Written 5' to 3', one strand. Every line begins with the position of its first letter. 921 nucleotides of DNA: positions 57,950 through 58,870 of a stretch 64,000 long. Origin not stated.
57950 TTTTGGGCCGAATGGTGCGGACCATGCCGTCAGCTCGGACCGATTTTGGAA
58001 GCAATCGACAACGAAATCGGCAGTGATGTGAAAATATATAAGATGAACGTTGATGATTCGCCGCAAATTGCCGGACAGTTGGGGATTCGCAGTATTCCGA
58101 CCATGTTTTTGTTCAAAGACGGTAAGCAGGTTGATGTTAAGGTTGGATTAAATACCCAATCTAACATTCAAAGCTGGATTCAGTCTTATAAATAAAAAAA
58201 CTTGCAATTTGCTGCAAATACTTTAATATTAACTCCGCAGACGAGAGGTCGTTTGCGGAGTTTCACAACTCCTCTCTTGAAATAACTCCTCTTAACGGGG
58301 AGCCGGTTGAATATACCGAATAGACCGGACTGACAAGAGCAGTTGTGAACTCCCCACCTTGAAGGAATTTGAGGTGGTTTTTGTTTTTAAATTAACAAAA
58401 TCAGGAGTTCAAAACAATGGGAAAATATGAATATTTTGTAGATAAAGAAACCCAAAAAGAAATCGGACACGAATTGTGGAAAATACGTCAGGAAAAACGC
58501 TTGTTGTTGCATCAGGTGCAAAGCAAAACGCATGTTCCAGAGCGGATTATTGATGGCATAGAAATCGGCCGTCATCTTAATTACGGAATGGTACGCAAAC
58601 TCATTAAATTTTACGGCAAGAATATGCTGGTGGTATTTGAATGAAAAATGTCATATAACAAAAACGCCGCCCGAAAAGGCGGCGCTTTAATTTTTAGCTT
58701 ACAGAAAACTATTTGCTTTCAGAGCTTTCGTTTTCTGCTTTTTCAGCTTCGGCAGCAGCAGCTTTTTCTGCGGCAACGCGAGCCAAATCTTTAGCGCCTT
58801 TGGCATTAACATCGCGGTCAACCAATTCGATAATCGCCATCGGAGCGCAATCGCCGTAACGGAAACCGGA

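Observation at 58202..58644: Second copy of the structured RNA-HTH module, downstream of trxA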

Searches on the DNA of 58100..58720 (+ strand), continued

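Call 90: search_with_rna_model(model_id=R1, sources=[L100, L101, L102, L103, L104, L105, L106, L107, L108, L109, L110, L111, L112, L113, L114, L115, L116, L117, L118, L119, L120, L121, L122, L123, L124, L125, L126, L127, L128, L129, L130, L131, L132, L133, L134, L135, L136, L137, L138, L139, L140, L141, L142, L143, L144, L145, L146, L147, L148, L149, L150, L151, L152, L153, L154, L155, L156, L157, L158, L159, L160, L161, L162, L163, L164, L165, L166, L167, L168, L169, L170, L171, L172, L173, L174, L175, L176, L177, L178, L179], max_evalue=0.001, make_alignment=true)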
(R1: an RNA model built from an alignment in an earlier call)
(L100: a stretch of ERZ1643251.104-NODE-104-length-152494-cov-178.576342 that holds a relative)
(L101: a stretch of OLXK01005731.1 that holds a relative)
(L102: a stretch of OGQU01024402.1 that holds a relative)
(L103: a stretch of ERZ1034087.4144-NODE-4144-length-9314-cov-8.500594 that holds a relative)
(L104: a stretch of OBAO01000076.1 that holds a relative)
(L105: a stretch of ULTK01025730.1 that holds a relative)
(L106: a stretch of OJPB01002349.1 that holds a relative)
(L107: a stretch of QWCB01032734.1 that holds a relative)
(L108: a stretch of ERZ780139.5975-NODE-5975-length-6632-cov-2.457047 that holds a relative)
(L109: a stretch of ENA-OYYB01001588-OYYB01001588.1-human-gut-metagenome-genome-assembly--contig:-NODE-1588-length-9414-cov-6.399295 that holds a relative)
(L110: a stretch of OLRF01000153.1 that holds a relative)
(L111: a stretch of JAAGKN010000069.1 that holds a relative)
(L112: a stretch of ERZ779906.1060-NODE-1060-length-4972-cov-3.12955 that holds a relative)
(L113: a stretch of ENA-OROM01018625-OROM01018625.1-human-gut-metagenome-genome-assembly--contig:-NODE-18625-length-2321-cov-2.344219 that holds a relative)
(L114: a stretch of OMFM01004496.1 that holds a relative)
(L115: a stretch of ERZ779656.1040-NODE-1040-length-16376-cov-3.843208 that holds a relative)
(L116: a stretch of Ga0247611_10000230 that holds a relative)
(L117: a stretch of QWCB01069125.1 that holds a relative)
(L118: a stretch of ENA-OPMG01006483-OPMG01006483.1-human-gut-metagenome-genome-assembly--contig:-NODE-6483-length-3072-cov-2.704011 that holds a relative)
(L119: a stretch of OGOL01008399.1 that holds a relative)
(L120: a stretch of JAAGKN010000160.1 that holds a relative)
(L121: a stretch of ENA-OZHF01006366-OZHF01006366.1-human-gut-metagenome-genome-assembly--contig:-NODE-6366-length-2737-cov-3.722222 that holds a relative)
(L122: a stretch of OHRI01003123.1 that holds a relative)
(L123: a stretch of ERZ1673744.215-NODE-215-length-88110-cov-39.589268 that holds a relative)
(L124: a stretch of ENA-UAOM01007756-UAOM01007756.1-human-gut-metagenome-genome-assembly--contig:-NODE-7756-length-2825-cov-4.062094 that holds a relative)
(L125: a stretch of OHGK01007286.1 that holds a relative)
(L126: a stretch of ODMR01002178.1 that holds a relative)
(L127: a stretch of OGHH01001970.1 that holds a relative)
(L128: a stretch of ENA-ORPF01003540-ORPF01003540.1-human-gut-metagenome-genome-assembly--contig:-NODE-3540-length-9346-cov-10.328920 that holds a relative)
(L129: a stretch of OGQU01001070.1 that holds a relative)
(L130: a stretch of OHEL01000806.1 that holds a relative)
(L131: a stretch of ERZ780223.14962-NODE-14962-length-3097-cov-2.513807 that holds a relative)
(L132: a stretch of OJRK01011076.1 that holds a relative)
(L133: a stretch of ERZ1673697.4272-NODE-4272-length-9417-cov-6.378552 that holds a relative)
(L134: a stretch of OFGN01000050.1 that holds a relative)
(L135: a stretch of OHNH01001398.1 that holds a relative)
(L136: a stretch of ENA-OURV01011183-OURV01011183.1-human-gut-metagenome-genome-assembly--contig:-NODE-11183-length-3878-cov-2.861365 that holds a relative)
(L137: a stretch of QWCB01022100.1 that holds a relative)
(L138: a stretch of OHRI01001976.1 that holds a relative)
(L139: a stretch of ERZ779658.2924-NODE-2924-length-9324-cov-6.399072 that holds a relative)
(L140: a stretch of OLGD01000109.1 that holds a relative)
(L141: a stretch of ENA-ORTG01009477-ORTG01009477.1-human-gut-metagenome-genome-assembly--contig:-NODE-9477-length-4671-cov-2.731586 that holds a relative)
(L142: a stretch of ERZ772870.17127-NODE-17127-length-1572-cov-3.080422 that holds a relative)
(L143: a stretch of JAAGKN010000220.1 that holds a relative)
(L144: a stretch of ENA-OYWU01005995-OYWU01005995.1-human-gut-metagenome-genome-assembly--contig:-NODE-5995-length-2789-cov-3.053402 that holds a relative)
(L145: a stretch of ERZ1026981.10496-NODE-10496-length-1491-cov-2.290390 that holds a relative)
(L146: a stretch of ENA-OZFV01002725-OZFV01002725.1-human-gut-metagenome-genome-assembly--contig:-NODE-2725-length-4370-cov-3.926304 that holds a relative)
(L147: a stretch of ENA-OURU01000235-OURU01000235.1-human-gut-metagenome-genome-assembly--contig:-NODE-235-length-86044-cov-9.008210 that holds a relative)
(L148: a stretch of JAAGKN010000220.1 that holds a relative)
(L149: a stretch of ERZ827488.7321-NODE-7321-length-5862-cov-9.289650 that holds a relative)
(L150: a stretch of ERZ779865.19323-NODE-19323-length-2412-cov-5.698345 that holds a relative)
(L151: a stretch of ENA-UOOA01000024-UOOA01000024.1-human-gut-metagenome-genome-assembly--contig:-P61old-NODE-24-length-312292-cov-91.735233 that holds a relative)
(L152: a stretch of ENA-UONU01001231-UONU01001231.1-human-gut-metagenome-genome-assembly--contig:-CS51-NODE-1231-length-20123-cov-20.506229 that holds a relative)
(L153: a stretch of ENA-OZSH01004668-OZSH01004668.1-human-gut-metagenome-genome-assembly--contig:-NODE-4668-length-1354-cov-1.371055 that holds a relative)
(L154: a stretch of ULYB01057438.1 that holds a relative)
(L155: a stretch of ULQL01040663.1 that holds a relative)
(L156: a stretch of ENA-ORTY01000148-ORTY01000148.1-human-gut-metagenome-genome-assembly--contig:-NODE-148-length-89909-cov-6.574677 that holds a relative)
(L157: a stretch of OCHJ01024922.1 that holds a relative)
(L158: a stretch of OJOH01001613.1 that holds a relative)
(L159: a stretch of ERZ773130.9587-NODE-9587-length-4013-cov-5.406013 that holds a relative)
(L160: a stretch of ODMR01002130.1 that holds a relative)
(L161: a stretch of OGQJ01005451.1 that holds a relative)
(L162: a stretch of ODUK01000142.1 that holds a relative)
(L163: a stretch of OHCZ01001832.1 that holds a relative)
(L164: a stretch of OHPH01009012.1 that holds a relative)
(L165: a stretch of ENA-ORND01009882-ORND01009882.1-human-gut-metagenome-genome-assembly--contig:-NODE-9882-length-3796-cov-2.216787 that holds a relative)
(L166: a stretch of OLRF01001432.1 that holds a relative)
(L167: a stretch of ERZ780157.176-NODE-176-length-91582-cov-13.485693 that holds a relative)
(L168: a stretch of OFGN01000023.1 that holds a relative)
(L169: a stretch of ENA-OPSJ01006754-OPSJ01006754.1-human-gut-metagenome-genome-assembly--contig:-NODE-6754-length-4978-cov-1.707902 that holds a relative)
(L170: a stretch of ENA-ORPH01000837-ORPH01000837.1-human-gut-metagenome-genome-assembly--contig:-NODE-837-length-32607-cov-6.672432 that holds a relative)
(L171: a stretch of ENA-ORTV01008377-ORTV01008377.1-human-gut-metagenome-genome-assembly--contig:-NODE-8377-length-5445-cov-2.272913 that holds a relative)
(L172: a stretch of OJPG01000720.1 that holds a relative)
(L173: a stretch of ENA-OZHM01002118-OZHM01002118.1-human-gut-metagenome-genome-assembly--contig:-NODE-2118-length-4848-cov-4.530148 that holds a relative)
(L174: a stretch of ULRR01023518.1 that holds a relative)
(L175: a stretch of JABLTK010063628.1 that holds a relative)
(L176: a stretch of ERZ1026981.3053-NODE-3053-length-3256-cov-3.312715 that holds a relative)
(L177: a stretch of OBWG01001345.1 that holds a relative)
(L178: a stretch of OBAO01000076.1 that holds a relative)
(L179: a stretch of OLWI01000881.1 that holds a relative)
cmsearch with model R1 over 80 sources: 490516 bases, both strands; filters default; matches with E-value up to 0.001: 114.
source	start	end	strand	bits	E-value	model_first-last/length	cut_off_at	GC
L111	3905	4084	+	117.2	1.4e-32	1-166/166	no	0.43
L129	4985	5164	-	109.7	2.4e-30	1-166/166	no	0.5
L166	128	307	+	109.7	2.4e-30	1-166/166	no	0.5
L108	6414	6594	+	109.2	3.6e-30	1-166/166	no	0.5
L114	2156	2336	-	109.1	3.8e-30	1-166/166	no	0.5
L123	469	649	-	109.1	3.8e-30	1-166/166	no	0.5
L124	275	455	+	109.1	3.8e-30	1-166/166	no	0.5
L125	1401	1581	-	109.1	3.8e-30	1-166/166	no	0.5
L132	950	1130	+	109.1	3.8e-30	1-166/166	no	0.5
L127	3587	3764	-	108.7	5e-30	1-166/166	no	0.46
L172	11016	11193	+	107.6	1.1e-29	1-166/166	no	0.46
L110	416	597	+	106.9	1.8e-29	1-166/166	no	0.48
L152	4225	4401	+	106.6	2.2e-29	1-166/166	no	0.44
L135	5764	5936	+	105.4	4.9e-29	1-166/166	no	0.45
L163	5764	5936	+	105.4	4.9e-29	1-166/166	no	0.45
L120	150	329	+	104.7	8.1e-29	1-166/166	no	0.46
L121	2518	2701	+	104.4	9.6e-29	1-166/166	no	0.48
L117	486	670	+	103.9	1.4e-28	1-166/166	no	0.41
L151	2485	2661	+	103.9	1.4e-28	1-166/166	no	0.45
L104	14449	14632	-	103.8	1.5e-28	1-166/166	no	0.48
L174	558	732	+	103.2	2.2e-28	1-166/166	no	0.47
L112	2887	3063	+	102.7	3.2e-28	1-166/166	no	0.46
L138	1304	1480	-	102.7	3.2e-28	1-166/166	no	0.46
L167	270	446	+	102.2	4.6e-28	1-166/166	no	0.48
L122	685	857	-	102.2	4.6e-28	1-166/166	no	0.46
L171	5067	5239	-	102.2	4.6e-28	1-166/166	no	0.46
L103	5711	5883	+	102.1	4.8e-28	1-166/166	no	0.45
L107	466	650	-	101.4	7.7e-28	1-166/166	no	0.46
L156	414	598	-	101.2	8.8e-28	1-166/166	no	0.49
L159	98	282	-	101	1e-27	1-166/166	no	0.49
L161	4467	4651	-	99.8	2.4e-27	1-166/166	no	0.49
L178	7592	7776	+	99.8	2.4e-27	1-166/166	no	0.49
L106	1978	2150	+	99.4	3.2e-27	1-166/166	no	0.46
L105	3536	3708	-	98.9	4.5e-27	1-166/166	no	0.46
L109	3570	3742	-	98.9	4.5e-27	1-166/166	no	0.46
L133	5788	5960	+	98.9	4.5e-27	1-166/166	no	0.46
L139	3577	3749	-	98.9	4.5e-27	1-166/166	no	0.46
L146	2460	2632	+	98.9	4.5e-27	1-166/166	no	0.46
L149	5681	5853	+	98.9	4.5e-27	1-166/166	no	0.46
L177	4277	4449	-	98.9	4.5e-27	1-166/166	no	0.46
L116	496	669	-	96.9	1.8e-26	1-166/166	no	0.4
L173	3510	3687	-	96.2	3e-26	1-166/166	no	0.46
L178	6563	6741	+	95.8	3.8e-26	1-166/166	no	0.46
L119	4113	4291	+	95.8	3.8e-26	1-166/166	no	0.46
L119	4367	4552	+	95.3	5.6e-26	1-166/166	no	0.44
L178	6817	7002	+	95.3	5.6e-26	1-166/166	no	0.44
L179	8153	8328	-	95.2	6e-26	1-166/166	no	0.51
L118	1109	1281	-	95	6.8e-26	1-166/166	no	0.46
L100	863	1048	-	95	6.9e-26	1-166/166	no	0.44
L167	9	194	+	93.3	2.1e-25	1-166/166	no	0.44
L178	7336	7516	+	93.1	2.6e-25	1-166/166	no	0.45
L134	5588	5767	-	93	2.8e-25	1-166/166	no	0.45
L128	3494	3666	-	92.2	4.7e-25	1-166/166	no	0.46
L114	2414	2593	-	92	5.3e-25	1-166/166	no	0.47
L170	12016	12197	-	91.9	5.7e-25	1-166/166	no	0.49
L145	429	607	-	91.4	8e-25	1-166/166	no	0.45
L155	12277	12458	+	89.7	2.6e-24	1-166/166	no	0.48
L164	150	332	+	88.6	5.7e-24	1-166/166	no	0.47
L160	7837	8017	+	88.5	6.1e-24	1-166/166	no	0.46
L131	2030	2207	+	88.3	7.3e-24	1-166/166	no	0.49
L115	427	599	+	88.3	7.3e-24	1-166/166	no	0.47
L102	1003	1190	+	87.4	1.3e-23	1-166/166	no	0.45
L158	6435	6612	-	87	1.7e-23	1-166/166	no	0.49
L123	985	1165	-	87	1.7e-23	1-166/166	no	0.49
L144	812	989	-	86.8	2e-23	1-166/166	no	0.46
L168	154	334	+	86.4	2.6e-23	1-166/166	no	0.48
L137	2480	2666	+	86.2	3e-23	1-166/166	no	0.45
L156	674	852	-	85.8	4e-23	1-166/166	no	0.46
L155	3971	4151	+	85.6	4.8e-23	1-166/166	no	0.49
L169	2411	2594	-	85.5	5.1e-23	1-166/166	no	0.5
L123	726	907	-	84.9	7.6e-23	1-166/166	no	0.43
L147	6152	6329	+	84.8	8e-23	1-166/166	no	0.48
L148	3298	3482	-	84.1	1.3e-22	1-166/166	no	0.47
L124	17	198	+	83.9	1.5e-22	1-166/166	no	0.43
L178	7078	7260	+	83.8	1.6e-22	1-166/166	no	0.47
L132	693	873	+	83.6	1.8e-22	1-166/166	no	0.48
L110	154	338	+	82.7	3.4e-22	1-166/166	no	0.43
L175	3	175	-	82.7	3.5e-22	1-166/166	no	0.47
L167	522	704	+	81.3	9.1e-22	1-166/166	no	0.48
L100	608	787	-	81.2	1e-21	1-166/166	no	0.49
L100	1124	1303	-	81.2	1e-21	1-166/166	no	0.49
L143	3150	3331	+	80.5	1.6e-21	1-166/166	no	0.45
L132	435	615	+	77.1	1.7e-20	1-166/166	no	0.5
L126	12684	12865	+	76.7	2.2e-20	1-166/166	no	0.46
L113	1115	1297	-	75.1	6.6e-20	1-166/166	no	0.51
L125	1659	1841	-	75.1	6.9e-20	1-166/166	no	0.48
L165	78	260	-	75.1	6.9e-20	1-166/166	no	0.48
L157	390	568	-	74.9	8e-20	1-166/166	no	0.43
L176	497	680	-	72.4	4.3e-19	1-166/166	no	0.47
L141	2535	2713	-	72.4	4.5e-19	1-166/166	no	0.42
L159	358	540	-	72.3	4.7e-19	1-166/166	no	0.47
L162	606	775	-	71.6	7.7e-19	1-166/166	no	0.49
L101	4560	4729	+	71.1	1.1e-18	1-166/166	no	0.48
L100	350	532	-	70.9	1.2e-18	1-166/166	no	0.48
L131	2283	2452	+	69.6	3e-18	1-166/166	no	0.48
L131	1776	1955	+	68.6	6e-18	1-166/166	no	0.49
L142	1332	1514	+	66.2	3.3e-17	1-166/166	no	0.49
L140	2446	2615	-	62.6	4.1e-16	1-166/166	no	0.5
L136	1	173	-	56.8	2.3e-14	1-156/166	3'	0.51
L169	2164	2333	-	55.8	4.6e-14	1-166/166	no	0.48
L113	868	1037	-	54.1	1.4e-13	1-166/166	no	0.5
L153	544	705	+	41.7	8e-10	1-166/166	no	0.47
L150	2287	2412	-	40.2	2.2e-09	52-166/166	5'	0.44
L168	1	79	+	38.9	5.6e-09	89-166/166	5'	0.42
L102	637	811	+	36.1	3.9e-08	1-166/166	no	0.53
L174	153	362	-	35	8.3e-08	1-166/166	no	0.48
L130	218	393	-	34.4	1.2e-07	1-166/166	no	0.5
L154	1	116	+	34.3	1.3e-07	65-166/166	5'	0.45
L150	2036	2211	-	34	1.7e-07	1-166/166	no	0.51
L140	2803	2984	-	28.4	8.2e-06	1-166/166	no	0.55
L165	449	630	-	28.4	8.2e-06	1-166/166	no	0.55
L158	6804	6978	-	28.3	8.5e-06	1-166/166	no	0.54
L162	963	1144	-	26.8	2.5e-05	1-166/166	no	0.55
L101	4191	4372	+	25.1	8.4e-05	1-166/166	no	0.57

Alignment A4: 114 matches aligned to the model, 306 columns, each read 5' to 3' on its own strand. Consensus structure (alignment columns), stored with it:
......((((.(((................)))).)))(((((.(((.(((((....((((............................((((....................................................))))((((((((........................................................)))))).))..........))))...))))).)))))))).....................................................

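Call 94: search_with_rna_model(model_id=R1, sources=[L200], max_evalue=0.01)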
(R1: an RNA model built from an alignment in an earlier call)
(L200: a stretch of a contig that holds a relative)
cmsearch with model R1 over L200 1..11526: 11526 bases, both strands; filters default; matches with E-value up to 0.01: 2.
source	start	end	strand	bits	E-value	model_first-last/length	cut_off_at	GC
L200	11306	11475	+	71.6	1.8e-20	1-166/166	no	0.49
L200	10937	11118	+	26.8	5.9e-07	1-166/166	no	0.55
